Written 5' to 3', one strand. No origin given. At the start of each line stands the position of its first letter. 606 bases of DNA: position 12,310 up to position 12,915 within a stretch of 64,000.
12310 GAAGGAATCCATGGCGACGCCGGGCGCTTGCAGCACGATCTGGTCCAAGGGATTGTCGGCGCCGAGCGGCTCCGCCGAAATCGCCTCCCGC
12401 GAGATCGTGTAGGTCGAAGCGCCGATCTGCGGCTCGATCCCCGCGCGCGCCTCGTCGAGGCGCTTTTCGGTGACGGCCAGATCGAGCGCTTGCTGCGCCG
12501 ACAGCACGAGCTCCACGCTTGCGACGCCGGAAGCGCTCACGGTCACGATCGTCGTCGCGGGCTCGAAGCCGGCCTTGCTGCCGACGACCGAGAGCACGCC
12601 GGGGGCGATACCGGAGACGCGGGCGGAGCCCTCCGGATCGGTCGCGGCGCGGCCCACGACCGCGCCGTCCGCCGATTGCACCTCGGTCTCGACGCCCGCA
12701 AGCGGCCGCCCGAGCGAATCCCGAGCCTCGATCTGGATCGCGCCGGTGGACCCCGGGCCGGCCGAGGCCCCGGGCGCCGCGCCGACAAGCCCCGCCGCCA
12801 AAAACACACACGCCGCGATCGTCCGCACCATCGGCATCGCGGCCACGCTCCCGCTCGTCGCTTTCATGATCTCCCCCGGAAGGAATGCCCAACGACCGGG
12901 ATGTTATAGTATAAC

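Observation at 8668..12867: Zinc-regulated TonB-dependent receptor carries an extra N-terminal carboxypeptidase-regulatory-like domain and a private TonB system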

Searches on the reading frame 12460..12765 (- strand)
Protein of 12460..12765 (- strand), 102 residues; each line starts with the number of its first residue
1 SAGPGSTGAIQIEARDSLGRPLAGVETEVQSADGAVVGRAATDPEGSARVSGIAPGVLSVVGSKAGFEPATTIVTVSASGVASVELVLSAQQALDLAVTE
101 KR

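Call 31: predict_structure(alignment_id=A2)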
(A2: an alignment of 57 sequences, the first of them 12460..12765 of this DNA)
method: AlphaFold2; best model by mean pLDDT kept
length: 102 residues; sequences in the alignment: 57
mean_pLDDT: 89.2   pTM: 0.77
mean pLDDT of the five models: 89.2, 88.6, 88.1, 88.0, 87.3
residues with pLDDT >= 90: 80; 70-90: 7; 50-70: 11; < 50: 4
segments of 3 or more residues with pLDDT < 50: none
pLDDT, mean of each block of 10 residues (from residue 1): 71 97 98 96 98 95 97 92 96 61 43
secondary structure, 60 per line:
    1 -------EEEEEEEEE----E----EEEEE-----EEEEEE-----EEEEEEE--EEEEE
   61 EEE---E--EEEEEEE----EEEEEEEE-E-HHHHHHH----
elements in order: E8-16 E26-30 E36-41 E47-53 E56-63 E70-76 E81-88 H92-98

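Call 33: fold_search(model_id=the predicted structure, library=pdb)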
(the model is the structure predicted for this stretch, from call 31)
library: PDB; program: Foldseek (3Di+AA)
matches with E <= 10: 1372; with E <= 0.001: 68
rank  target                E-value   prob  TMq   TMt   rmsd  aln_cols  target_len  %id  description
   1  8bdw_A                4.1e-07  1.00  0.68  0.72   2.9        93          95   27  Crystal structure of CnaB2 domain from Lactobacillus plantarum (released 2023-02-22)
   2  8bdw_H                1.9e-06  1.00  0.68  0.71   2.9        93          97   27  Crystal structure of CnaB2 domain from Lactobacillus plantarum (released 2023-02-22)
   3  8fia_A                4.6e-06  1.00  0.72  0.05   2.8        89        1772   22  The structure of fly Teneurin self assembly (released 2023-05-03)
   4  6fwv_B                5.2e-06  1.00  0.68  0.15   2.4        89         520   22  The Bacillus anthracis TIE protein (released 2018-08-08)
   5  4v4c_B                6.1e-06  1.00  0.67  0.27   2.2        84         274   15  Crystal Structure of Pyrogallol-Phloroglucinol Transhydroxylase from Pelobacter acidigallici (released 2014-07-09)
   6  6fwv_A                6.9e-06  1.00  0.68  0.15   2.4        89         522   22  The Bacillus anthracis TIE protein (released 2018-08-08)
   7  3phs                  1.2e-05  1.00  0.69  0.32   2.8       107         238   23  Crystal Structure of GBS52, the minor pilin in gram-positive pathogen Streptococcus agalactiae (released 2010-11-17)
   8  2nsm                  2.1e-05  1.00  0.68  0.19   3.0        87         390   22  Crystal structure of the human carboxypeptidase N (Kininase I) catalytic domain (released 2007-04-24)
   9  3e8v                  2.2e-05  1.00  0.65  0.80   2.2        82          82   21  Crystal structure of a possible transglutaminase-family protein proteolytic fragment from Bacteroides fragilis (released 2008-09-02)
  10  9hfj                  2.3e-05  1.00  0.59  0.74   3.6        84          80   18  Crystal structure of the NTE domain of SusCdex (BT3090) dextran transporter (released 2025-11-26)
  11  3mn8_A                3.1e-05  1.00  0.67  0.19   2.0        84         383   23  Structure of Drosophila melanogaster carboxypeptidase D isoform 1B short (released 2010-07-28)
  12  2x5p                  3.7e-05  1.00  0.59  0.59   4.2        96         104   22  Crystal structure of the Streptococcus pyogenes fibronectin binding protein Fbab-B (released 2010-09-01)
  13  3mn8_D                3.9e-05  1.00  0.67  0.19   2.0        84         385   23  Structure of Drosophila melanogaster carboxypeptidase D isoform 1B short (released 2010-07-28)
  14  3is1                  3.9e-05  1.00  0.68  0.19   1.8        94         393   14  Crystal structure of functional region of UafA from Staphylococcus saprophyticus in C2 form at 2.45 angstrom resolution (released 2010-09-08)
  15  6hif_Y                4.1e-05  1.00  0.69  0.80   1.5        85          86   19  Kuenenia stuttgartiensis hydrazine dehydrogenase complex (released 2019-04-17)
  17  3mn8_B                4.9e-05  1.00  0.68  0.19   2.1        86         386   22  Structure of Drosophila melanogaster carboxypeptidase D isoform 1B short (released 2010-07-28)
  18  1qmu_A                5.2e-05  1.00  0.66  0.19   2.6        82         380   23  Duck carboxypeptidase D domain II (released 2000-10-13)
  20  3mn8_C                6.5e-05  1.00  0.66  0.19   2.1        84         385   23  Structure of Drosophila melanogaster carboxypeptidase D isoform 1B short (released 2010-07-28)
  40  5aq0_B                2.8e-04  1.00  0.69  0.85   1.7        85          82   19  The structure of the Transthyretin-like domain of the first catalytic domain of the HUMAN Carboxypeptidase D (released 2016-09-28)
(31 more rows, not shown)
